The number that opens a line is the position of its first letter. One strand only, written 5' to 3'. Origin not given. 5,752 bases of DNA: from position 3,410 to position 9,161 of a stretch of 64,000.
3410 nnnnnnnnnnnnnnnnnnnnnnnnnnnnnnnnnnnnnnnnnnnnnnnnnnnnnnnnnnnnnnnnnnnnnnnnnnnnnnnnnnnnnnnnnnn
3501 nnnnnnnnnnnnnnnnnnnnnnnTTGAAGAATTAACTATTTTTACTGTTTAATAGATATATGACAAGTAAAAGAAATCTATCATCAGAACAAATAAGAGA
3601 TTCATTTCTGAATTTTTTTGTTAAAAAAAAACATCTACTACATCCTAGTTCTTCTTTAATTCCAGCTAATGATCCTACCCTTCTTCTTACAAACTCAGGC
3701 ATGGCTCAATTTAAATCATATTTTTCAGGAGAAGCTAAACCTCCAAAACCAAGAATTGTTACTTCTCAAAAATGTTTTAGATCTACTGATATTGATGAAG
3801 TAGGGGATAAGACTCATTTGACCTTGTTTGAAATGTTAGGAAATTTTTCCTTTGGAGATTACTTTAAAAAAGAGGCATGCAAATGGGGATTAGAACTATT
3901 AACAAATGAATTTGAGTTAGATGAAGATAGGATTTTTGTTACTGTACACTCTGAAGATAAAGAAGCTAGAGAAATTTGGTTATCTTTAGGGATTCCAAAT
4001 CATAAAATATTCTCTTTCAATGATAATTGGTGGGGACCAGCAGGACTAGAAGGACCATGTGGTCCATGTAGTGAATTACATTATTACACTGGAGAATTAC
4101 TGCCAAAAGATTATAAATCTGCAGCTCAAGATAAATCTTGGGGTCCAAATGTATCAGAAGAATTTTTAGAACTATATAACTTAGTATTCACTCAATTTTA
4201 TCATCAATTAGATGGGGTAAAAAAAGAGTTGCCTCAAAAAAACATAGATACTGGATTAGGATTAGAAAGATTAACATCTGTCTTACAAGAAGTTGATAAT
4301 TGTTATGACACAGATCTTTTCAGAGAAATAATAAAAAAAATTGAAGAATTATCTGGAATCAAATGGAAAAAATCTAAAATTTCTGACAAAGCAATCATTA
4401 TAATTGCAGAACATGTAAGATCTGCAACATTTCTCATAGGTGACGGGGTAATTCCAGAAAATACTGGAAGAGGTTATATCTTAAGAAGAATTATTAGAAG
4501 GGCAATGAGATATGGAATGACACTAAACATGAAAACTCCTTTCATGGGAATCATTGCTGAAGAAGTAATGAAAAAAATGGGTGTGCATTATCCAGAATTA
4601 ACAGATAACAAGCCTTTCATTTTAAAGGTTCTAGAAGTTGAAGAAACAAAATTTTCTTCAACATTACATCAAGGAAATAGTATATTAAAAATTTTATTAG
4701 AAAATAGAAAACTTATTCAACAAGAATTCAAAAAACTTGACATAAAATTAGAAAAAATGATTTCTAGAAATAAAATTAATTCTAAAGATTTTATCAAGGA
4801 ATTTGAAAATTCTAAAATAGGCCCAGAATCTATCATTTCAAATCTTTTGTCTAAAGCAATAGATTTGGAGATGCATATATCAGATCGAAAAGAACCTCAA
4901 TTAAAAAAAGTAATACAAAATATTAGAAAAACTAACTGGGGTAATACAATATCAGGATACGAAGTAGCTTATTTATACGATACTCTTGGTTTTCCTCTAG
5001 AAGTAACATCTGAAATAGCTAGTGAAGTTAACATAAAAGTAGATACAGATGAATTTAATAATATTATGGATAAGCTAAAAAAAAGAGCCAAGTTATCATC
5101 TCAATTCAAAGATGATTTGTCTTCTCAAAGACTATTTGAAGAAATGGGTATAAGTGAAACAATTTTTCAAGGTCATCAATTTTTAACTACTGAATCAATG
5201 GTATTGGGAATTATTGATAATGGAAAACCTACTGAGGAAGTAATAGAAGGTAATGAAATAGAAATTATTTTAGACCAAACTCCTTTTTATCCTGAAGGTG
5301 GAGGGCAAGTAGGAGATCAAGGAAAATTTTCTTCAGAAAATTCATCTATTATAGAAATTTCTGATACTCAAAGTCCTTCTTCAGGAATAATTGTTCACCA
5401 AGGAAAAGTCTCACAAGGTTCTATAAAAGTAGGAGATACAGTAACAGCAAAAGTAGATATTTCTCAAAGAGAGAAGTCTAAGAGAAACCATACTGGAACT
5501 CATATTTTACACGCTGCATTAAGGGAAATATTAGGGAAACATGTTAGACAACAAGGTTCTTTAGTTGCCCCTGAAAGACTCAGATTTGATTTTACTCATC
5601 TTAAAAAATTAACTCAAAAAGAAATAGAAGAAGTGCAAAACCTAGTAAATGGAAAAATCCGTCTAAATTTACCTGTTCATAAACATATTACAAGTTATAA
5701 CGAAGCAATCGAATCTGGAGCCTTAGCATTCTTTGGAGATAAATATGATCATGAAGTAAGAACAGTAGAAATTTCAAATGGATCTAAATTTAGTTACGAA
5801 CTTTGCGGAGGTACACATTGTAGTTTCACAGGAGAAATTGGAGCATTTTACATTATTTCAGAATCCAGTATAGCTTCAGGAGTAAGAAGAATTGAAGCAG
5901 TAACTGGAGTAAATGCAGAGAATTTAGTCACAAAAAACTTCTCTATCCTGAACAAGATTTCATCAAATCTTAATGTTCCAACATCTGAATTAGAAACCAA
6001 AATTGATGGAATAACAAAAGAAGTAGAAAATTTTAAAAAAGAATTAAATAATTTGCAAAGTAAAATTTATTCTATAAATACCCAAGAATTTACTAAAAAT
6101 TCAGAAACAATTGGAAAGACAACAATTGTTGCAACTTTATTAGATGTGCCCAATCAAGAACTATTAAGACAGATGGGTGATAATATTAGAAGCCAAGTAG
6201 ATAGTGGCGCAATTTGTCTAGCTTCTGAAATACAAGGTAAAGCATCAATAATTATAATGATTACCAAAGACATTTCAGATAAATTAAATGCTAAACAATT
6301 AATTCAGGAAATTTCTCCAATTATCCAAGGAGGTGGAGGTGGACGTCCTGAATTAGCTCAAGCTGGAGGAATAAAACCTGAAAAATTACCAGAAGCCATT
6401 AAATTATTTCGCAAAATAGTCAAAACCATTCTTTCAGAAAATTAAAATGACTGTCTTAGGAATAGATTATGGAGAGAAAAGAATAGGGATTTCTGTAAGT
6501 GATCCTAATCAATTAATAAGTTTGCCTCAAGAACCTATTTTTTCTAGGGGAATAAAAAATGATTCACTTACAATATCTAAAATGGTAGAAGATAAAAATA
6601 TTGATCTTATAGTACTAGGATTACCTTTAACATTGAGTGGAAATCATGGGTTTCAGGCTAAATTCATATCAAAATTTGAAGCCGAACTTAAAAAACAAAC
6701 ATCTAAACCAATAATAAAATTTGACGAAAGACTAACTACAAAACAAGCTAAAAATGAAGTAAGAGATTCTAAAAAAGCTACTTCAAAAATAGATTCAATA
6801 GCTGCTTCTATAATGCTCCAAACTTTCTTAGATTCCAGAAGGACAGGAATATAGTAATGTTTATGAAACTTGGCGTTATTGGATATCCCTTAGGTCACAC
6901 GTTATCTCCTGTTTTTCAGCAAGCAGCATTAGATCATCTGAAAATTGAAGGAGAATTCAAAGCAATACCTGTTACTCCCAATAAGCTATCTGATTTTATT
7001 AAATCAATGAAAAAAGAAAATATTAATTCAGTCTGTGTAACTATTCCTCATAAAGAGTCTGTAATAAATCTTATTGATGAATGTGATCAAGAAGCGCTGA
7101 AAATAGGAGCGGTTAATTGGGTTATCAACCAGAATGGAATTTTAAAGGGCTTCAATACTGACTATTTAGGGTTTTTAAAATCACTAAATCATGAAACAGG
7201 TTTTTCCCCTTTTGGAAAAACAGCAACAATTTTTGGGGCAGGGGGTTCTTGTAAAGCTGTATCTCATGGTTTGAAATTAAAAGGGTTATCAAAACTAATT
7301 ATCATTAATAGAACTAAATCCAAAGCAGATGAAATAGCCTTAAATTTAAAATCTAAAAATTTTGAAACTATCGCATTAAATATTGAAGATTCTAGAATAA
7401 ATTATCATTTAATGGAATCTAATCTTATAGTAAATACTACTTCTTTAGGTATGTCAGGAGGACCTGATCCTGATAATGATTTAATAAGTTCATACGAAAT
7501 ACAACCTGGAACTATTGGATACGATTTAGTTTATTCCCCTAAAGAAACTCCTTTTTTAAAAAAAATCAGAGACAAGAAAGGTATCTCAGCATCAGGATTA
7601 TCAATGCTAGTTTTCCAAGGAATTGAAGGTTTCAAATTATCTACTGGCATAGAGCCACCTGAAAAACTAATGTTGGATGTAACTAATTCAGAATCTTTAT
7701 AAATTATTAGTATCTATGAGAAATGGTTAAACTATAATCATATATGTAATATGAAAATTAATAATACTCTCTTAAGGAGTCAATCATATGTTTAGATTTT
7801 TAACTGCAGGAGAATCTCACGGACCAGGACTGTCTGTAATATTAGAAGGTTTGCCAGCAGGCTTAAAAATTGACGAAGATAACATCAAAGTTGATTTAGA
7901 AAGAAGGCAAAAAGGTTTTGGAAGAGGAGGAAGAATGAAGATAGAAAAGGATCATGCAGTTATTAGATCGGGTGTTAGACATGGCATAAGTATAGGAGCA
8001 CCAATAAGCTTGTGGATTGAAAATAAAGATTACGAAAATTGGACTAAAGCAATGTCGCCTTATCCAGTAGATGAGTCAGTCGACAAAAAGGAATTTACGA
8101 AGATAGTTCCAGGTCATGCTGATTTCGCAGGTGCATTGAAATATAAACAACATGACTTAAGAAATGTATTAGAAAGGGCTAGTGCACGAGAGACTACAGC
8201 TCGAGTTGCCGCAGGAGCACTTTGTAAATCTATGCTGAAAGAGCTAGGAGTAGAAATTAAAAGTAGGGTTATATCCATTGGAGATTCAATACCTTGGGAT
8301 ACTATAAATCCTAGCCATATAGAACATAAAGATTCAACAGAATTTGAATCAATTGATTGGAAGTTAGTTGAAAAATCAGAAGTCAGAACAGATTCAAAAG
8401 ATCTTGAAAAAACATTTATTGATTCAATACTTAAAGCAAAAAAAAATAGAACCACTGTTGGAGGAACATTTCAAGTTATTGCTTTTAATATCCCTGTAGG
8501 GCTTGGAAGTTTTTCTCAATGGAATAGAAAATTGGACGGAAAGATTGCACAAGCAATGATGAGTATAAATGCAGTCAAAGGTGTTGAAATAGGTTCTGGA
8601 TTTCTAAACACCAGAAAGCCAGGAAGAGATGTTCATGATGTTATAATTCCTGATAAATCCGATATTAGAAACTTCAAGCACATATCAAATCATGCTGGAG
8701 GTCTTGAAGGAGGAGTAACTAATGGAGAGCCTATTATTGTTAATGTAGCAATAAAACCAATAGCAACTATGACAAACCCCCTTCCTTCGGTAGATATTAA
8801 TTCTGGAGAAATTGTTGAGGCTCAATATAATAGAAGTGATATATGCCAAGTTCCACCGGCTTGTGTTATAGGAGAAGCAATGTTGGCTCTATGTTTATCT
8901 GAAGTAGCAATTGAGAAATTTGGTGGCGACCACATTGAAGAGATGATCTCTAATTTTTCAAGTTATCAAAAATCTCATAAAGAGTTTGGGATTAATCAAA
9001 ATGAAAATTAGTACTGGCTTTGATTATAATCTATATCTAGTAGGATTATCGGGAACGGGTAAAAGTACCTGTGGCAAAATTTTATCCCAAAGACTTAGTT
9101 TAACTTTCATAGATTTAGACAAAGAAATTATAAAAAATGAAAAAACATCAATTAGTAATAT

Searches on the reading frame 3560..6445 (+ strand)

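Call 40: search_protein_families(library=pfam, max_evalue=1e-8, proteins=[window:3560-6445:+])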
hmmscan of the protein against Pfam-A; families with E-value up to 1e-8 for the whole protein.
window:3560-6445:+ (961 aa): 3 families
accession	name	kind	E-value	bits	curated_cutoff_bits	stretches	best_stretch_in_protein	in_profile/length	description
PF01411.24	tRNA-synt_2c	-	3.3e-171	571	30.3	2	11-384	1-377/552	tRNA synthetases class II (A)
PF07973.19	tRNA_SAD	-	3.1e-15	56.3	24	1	733-779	1-44/44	Threonyl and Alanyl tRNA synthetase second additional domain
PF02272.25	DHHA1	-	1.7e-13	51.3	25.9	1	856-955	5-101/102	DHHA1 domain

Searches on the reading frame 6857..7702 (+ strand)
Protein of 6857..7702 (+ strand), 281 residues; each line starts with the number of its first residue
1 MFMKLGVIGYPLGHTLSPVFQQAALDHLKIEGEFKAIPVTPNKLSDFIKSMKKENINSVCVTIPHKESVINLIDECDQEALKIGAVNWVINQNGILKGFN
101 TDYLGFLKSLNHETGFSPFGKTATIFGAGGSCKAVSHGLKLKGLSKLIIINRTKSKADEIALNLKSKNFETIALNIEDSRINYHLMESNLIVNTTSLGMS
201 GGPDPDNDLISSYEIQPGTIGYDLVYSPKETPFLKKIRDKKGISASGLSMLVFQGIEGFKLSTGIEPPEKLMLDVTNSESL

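Call 40: search_protein_families(library=pfam, max_evalue=1e-8, proteins=[window:6857-7702:+])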
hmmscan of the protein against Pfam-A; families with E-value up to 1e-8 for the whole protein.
window:6857-7702:+ (281 aa): 1 family
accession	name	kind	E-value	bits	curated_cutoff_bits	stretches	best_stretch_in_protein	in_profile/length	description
PF08501.16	Shikimate_dh_N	-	7.2e-22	77.9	27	1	7-89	1-83/83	Shikimate dehydrogenase substrate binding domain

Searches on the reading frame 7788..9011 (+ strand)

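Call 40: search_protein_families(library=pfam, max_evalue=1e-8, proteins=[window:7788-9011:+])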
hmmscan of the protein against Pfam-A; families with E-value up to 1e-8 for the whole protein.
window:7788-9011:+ (407 aa): 1 family
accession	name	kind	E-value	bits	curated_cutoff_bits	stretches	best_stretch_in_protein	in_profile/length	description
PF01264.26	Chorismate_synt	-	8.6e-107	357.1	27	1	2-373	1-325/327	Chorismate synthase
